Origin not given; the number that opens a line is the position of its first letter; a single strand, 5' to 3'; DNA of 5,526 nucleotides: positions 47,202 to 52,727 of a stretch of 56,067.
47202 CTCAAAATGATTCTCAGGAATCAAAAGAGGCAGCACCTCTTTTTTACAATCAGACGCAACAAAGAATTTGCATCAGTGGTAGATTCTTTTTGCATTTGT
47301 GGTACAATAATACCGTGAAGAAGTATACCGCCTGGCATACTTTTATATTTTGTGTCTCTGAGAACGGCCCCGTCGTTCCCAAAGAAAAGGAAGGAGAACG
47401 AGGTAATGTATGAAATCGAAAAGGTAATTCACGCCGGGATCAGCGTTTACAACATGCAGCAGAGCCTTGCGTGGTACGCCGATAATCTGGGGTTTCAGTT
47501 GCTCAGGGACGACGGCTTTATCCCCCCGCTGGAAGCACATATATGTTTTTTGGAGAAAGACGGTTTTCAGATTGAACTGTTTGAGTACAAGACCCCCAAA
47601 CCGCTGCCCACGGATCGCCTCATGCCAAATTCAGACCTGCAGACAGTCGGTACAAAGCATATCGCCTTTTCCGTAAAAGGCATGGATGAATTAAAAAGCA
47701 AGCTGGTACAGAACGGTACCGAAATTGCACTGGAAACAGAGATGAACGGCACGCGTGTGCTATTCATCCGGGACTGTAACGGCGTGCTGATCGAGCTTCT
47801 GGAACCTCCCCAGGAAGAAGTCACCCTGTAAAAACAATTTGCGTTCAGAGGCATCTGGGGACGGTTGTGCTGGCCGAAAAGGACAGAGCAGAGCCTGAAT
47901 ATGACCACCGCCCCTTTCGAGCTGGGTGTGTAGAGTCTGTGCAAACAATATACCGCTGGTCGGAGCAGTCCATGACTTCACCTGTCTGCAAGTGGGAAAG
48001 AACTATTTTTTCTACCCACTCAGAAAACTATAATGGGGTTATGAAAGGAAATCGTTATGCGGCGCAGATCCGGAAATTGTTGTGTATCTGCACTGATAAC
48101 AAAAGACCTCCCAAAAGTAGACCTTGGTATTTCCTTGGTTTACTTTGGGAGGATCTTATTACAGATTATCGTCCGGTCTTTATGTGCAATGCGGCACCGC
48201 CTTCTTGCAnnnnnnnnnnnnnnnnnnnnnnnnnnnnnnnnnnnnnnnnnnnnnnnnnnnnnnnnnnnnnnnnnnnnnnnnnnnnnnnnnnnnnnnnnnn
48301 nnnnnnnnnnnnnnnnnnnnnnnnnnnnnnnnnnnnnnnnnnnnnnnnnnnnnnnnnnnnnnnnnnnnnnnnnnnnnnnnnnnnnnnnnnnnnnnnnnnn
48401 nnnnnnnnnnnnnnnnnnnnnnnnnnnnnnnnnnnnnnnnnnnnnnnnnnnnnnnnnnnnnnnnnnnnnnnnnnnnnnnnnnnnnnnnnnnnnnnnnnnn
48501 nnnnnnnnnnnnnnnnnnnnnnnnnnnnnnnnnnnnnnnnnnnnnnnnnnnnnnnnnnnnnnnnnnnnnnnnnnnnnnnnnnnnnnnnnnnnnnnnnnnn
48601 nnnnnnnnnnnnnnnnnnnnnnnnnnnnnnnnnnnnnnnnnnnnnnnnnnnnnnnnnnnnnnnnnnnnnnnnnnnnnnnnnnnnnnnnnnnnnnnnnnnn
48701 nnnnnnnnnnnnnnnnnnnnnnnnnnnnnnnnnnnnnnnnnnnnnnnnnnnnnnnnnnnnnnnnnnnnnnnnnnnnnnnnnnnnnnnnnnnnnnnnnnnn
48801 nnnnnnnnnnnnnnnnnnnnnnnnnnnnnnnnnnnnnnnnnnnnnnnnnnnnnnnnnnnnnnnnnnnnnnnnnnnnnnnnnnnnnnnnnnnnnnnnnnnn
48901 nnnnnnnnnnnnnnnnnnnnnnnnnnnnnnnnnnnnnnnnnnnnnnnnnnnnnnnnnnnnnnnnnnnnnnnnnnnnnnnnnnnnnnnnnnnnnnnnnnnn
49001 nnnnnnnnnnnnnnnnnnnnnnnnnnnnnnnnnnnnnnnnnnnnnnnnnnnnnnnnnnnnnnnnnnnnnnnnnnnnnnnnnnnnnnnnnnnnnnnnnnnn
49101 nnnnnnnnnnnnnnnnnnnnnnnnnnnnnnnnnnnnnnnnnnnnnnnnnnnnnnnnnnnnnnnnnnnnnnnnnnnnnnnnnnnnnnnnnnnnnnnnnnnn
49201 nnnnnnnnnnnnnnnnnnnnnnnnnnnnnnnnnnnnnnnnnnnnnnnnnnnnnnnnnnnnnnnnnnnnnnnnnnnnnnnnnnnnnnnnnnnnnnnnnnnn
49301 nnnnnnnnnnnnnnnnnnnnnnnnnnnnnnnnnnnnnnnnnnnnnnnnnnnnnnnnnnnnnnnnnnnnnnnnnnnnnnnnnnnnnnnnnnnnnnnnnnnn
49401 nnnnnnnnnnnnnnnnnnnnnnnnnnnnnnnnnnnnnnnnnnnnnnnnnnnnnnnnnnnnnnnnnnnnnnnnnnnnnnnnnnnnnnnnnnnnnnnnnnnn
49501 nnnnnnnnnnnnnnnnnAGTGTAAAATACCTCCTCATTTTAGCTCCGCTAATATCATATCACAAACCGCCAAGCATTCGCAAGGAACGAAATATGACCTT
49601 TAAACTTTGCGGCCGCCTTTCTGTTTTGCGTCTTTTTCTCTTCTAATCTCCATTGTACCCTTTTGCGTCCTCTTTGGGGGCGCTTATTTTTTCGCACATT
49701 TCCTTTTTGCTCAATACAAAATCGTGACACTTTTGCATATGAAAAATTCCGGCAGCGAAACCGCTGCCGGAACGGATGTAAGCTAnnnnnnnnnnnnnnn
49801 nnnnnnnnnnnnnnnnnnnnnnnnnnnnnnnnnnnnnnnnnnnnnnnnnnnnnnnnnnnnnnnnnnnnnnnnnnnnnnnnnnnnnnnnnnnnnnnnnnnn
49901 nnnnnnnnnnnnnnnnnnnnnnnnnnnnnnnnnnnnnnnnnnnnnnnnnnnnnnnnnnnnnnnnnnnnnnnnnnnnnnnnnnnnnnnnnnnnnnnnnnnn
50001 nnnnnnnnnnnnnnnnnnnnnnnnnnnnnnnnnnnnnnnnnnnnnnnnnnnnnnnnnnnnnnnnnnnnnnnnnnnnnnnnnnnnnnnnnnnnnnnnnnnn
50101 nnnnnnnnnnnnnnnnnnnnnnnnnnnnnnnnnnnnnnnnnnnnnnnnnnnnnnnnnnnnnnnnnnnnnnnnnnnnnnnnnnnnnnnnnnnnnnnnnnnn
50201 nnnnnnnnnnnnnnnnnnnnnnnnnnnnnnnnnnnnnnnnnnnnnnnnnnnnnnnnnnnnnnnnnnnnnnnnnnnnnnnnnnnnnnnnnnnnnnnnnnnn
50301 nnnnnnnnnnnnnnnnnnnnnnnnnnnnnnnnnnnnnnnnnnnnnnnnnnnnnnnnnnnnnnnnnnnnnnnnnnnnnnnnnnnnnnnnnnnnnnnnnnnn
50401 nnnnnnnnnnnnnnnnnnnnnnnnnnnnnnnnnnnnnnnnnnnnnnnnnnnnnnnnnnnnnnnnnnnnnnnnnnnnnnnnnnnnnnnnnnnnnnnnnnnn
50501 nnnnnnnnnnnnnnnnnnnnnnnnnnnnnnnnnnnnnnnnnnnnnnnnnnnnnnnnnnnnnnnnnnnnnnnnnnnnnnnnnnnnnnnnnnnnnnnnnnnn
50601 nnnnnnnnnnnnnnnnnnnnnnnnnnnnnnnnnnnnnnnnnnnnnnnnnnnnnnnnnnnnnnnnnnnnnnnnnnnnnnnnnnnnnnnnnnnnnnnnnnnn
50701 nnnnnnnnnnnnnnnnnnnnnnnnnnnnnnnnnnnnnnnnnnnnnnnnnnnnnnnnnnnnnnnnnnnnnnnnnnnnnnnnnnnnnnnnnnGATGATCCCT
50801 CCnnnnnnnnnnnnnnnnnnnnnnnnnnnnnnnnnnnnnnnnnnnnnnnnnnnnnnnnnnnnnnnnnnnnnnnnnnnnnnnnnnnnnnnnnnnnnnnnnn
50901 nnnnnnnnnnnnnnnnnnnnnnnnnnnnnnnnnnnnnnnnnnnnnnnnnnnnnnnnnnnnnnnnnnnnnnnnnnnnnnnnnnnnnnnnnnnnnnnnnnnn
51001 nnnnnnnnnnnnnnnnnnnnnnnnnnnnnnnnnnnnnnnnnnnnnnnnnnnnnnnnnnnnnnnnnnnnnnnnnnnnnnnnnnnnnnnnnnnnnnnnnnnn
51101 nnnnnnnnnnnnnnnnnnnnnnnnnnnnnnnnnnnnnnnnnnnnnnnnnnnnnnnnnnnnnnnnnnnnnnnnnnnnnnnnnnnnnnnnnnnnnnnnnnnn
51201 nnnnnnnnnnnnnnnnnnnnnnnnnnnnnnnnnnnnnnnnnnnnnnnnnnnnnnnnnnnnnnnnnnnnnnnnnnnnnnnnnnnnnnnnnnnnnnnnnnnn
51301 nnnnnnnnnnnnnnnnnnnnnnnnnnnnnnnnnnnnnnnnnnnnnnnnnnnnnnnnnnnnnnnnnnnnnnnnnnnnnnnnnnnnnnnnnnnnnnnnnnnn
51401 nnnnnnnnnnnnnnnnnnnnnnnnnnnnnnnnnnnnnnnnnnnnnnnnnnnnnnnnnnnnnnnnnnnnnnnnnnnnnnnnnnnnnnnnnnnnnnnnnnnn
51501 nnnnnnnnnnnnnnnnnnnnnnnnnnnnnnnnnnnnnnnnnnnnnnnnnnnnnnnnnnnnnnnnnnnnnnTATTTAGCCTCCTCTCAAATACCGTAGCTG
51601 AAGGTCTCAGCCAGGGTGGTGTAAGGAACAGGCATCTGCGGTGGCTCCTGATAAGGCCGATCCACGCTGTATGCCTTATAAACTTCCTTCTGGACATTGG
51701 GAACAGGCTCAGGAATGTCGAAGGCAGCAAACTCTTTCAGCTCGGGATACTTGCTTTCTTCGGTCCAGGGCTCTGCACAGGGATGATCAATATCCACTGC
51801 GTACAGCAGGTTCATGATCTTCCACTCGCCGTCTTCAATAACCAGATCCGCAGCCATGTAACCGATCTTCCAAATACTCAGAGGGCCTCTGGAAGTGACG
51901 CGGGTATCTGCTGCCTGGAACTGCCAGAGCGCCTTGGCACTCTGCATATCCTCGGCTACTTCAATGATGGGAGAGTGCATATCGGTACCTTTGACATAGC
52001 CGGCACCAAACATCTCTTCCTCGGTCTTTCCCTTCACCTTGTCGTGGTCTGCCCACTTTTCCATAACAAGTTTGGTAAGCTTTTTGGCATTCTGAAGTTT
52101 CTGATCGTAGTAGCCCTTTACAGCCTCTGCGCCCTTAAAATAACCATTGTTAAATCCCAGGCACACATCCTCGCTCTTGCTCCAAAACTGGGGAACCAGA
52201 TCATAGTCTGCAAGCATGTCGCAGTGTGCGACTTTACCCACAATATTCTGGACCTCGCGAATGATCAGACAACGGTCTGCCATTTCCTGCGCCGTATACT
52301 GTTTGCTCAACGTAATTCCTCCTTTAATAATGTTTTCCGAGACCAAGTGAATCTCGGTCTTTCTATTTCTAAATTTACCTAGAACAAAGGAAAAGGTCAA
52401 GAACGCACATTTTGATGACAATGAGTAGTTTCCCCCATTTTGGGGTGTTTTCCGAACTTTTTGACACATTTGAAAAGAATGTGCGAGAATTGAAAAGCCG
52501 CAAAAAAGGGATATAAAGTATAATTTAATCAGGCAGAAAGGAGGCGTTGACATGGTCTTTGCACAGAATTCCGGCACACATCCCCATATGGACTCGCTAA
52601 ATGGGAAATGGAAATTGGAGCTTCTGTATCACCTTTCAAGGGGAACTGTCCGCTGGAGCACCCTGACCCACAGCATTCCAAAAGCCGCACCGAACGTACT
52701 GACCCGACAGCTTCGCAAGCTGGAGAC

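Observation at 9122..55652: Roughly 46-kb supercluster of mix-and-match redox / NTF2 / binding-protein modules adjacent to glycoside utilisation genes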

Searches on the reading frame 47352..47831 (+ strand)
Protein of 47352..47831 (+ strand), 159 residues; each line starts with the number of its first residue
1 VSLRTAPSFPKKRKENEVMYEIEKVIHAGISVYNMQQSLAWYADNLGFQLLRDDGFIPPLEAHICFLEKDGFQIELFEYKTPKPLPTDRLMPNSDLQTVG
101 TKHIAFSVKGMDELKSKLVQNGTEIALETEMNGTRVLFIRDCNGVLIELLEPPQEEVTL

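Call 8: search_protein_families(library=pfam, proteins=[window:47352-47831:+])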
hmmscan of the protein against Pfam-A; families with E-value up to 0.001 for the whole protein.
window:47352-47831:+ (159 aa): 3 families
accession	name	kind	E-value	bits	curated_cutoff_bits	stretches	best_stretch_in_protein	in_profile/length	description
PF00903.31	Glyoxalase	-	1.9e-13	51.3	20.6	1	25-149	2-121/121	Glyoxalase/Bleomycin resistance protein/Dioxygenase superfamily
PF13669.12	Glyoxalase_4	-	1.1e-08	35.8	27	1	27-138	2-109/109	Glyoxalase/Bleomycin resistance protein/Dioxygenase superfamily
PF13468.12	Glyoxalase_3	-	0.00036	21.1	25.1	1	27-135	3-112/176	Glyoxalase-like domain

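Call 24: search_protein_families(library=ncbifam, proteins=[window:47352-47831:+], max_evalue=0.01)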
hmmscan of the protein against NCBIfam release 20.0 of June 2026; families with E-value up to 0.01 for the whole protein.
window:47352-47831:+ (159 aa): 10 families
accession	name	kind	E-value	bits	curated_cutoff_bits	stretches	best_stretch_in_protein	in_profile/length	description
NF050075.1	SMU1112c_YaeR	equivalog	4.6e-10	39.8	140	1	23-151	2-125/125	SMU1112c/YaeR family gloxylase I-like metalloprotein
TIGR03081.1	metmalonyl_epim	equivalog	1.3e-08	35.5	114.95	1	25-151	2-129/129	methylmalonyl-CoA epimerase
TIGR00068.2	glyox_I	equivalog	1.5e-07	31.4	120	1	99-152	86-140/143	lactoylglutathione lyase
NF007629.0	PRK10291.1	equivalog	8e-07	29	246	0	101-151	72-125/135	lactoylglutathione lyase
NF050074.1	glyox_I_GloA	exception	2e-06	27.9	165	1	24-150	1-120/121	lactoylglutathione lyase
NF008551.0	PRK11478.1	equivalog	5.4e-06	26.9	148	1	19-151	1-128/129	VOC family protein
TIGR03645.1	glyox_marine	hypoth_equivalog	0.0018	18.3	262.05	0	26-54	6-34/162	lactoylglutathione lyase family protein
NF000496.2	Fos_GSH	equivalog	0.0049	17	180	0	24-50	4-30/136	fosfomycin resistance glutathione transferase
NF000494.1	FosF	exception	0.0068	16.4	280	0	102-149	61-109/132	fosfomycin resistance glutathione transferase FosF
NF032892.0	fosA7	exception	0.0081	16.2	305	0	25-51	5-31/140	FosA7 family fosfomycin resistance glutathione transferase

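Call 67: find_encoding_contigs(protein=window:47352-47831:+, flank=10000, max_places=4)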
Protein window:47352-47831:+ (159 aa): no gene with exactly this product is on record in the collection.

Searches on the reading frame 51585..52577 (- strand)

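Call 9: search_protein_families(library=pfam, proteins=[window:51585-52577:-], max_evalue=0.01)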
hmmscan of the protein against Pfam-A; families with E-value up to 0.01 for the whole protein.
window:51585-52577:- (330 aa): 1 family
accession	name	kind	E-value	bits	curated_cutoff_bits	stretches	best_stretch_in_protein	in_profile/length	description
PF13577.12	SnoaL_4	-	3.3e-05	24.3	24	1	107-255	7-123/126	SnoaL-like domain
